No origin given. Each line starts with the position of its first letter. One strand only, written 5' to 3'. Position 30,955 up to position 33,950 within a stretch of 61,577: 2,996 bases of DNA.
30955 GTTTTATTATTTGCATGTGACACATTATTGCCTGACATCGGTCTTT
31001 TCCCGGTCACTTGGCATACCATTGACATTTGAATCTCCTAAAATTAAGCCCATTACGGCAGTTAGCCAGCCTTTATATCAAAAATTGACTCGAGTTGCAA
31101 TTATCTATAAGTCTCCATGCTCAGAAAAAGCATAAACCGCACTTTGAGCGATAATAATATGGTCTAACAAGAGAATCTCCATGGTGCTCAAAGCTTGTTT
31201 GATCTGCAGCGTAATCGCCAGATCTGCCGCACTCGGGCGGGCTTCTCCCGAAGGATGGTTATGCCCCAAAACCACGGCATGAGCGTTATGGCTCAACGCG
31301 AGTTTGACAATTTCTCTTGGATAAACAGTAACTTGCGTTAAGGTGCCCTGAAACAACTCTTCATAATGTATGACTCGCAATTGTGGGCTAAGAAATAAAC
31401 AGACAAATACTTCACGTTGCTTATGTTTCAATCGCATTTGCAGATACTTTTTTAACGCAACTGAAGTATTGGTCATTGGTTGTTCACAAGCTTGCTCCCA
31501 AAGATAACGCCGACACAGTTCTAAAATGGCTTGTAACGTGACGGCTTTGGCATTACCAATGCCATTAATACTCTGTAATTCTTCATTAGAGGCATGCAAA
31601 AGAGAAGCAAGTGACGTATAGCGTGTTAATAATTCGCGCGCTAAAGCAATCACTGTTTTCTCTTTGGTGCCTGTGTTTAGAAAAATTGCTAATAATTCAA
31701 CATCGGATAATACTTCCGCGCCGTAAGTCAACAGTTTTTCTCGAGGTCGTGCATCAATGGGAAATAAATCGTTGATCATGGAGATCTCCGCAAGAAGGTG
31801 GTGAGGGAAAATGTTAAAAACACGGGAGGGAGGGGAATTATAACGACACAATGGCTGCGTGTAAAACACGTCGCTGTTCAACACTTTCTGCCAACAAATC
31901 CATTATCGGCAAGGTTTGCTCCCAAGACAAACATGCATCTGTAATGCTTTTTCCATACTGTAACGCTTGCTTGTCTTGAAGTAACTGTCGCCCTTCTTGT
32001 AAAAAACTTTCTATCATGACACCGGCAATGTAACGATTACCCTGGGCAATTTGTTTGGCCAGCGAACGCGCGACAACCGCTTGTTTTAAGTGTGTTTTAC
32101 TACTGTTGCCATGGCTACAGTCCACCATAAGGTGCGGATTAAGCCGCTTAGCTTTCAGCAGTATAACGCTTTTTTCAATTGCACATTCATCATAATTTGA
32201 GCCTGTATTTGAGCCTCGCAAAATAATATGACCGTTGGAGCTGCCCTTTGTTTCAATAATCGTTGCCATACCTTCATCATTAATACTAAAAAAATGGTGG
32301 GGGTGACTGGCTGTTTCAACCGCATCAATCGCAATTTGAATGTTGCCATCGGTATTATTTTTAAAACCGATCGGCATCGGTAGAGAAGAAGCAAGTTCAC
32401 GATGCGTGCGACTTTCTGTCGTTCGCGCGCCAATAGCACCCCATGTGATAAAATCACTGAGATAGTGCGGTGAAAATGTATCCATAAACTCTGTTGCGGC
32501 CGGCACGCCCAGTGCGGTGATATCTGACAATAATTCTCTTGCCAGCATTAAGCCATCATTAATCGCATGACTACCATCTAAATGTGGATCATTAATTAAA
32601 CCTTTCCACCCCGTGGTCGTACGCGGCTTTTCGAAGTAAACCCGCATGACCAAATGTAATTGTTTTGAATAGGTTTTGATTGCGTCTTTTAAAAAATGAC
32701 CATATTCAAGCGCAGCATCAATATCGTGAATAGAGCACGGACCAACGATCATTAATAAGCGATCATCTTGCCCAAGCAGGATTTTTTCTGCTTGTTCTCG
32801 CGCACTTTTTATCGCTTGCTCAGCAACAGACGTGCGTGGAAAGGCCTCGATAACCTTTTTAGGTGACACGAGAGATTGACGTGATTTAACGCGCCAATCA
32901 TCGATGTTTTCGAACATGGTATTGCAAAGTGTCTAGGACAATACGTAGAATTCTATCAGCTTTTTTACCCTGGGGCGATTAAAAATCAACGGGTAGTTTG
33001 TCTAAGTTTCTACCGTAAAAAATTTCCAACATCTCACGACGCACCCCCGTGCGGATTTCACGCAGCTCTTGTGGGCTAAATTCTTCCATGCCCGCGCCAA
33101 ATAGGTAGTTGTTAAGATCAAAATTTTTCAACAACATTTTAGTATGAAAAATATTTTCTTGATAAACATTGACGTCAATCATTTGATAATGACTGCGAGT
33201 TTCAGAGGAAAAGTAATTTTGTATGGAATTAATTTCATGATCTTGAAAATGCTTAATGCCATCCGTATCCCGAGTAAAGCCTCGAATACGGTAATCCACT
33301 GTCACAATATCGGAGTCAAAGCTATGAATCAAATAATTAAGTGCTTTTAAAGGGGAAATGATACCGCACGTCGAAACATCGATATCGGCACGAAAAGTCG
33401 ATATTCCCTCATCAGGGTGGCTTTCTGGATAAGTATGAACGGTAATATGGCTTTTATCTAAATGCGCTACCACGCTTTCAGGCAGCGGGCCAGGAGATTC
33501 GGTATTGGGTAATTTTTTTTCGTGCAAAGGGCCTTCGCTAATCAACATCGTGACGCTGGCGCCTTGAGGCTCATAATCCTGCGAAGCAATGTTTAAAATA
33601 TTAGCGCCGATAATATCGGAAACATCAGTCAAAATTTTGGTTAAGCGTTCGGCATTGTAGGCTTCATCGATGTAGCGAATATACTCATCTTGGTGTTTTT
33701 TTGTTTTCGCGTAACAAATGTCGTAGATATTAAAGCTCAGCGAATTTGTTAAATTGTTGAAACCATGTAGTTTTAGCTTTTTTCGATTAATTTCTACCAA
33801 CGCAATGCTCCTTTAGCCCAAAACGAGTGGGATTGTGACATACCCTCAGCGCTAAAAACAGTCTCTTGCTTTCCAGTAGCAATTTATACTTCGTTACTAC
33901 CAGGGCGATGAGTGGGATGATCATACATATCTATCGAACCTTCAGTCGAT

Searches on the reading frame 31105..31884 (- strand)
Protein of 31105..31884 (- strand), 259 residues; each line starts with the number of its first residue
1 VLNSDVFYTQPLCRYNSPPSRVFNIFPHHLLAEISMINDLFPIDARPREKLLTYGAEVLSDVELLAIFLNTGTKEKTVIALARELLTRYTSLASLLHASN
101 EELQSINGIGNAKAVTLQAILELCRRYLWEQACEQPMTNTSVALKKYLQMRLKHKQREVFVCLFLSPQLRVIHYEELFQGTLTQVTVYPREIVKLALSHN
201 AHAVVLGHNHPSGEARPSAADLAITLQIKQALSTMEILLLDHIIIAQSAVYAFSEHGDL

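Call 70: search_protein_families(library=pfam, proteins=[window:31105-31884:-], max_evalue=0.001)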
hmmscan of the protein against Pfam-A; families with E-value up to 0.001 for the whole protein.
window:31105-31884:- (259 aa): 5 families
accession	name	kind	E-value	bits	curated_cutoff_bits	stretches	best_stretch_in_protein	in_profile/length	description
PF04002.20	RadC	-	2.4e-40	137.7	22.1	1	140-257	3-120/121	RadC-like JAB domain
PF20582.4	UPF0758_N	-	4e-27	94.5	27.1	1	42-115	5-77/77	UPF0758 N-terminal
PF12826.13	HHH_2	-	1.3e-05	25.7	27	1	81-114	15-48/64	Helix-hairpin-helix motif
PF14464.11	Prok-JAB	-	0.0003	21.1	25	1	186-223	59-88/114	Prokaryotic homologs of the JAB domain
PF14520.12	HHH_5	-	0.00097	20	27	0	80-117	13-51/57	Helix-hairpin-helix domain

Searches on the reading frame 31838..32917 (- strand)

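Call 70: search_protein_families(library=pfam, proteins=[window:31838-32917:-], max_evalue=0.001)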
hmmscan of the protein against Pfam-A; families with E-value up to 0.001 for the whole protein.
window:31838-32917:- (359 aa): 1 family
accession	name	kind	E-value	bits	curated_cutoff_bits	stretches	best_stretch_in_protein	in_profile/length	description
PF00793.26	DAHP_synth_1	-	1.7e-87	293.2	25.5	1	42-335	8-265/270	DAHP synthetase I family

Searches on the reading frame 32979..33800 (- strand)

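Call 70: search_protein_families(library=pfam, proteins=[window:32979-33800:-], max_evalue=0.001)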
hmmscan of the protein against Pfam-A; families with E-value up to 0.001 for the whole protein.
window:32979-33800:- (273 aa): 1 family
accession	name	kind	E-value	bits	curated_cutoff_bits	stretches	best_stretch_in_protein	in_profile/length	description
PF02675.21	AdoMet_dc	-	1.4e-15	58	25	1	48-174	15-107/107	S-adenosylmethionine decarboxylase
